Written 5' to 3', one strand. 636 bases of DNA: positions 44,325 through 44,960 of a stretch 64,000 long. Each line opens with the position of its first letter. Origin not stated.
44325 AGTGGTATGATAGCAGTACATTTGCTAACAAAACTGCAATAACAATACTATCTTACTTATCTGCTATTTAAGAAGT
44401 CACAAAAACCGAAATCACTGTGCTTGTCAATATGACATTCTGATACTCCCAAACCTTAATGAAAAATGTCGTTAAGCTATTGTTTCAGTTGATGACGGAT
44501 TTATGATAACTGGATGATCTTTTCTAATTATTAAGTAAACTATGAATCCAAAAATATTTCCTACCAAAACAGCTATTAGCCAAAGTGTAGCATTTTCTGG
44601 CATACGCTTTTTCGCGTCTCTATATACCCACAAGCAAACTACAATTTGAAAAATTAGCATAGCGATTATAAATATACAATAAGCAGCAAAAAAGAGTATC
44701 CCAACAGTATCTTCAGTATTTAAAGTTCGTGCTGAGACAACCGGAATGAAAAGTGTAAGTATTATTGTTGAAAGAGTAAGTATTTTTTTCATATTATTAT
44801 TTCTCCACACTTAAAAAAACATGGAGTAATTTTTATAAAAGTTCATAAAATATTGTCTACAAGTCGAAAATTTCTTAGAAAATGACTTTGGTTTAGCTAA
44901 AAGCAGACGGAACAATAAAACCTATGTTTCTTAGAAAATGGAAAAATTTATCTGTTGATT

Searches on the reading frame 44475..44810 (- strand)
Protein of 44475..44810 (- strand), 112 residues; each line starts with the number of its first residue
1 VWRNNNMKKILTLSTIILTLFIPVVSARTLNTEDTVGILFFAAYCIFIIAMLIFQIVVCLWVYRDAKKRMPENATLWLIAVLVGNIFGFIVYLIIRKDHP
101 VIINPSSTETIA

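Call 26: search_protein_families(library=pfam, proteins=[window:44475-44810:-], max_evalue=0.01)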
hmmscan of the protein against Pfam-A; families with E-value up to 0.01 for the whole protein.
window:44475-44810:- (112 aa): 4 families
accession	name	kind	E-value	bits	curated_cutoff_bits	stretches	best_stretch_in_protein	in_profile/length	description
PF13396.11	PLDc_N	-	3.7e-05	24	23.3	1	54-96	2-41/42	Phospholipase_D-nuclease N-terminal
PF01027.25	Bax1-I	-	0.0026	18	34.1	1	15-99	10-93/207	Inhibitor of apoptosis-promoting Bax1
PF07666.16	MpPF26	-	0.0064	17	37.2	0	36-91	4-67/75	M penetrans paralogue family 26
PF10754.15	DUF2569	-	0.0094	16.8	26.5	0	24-94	36-106/143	Protein of unknown function (DUF2569)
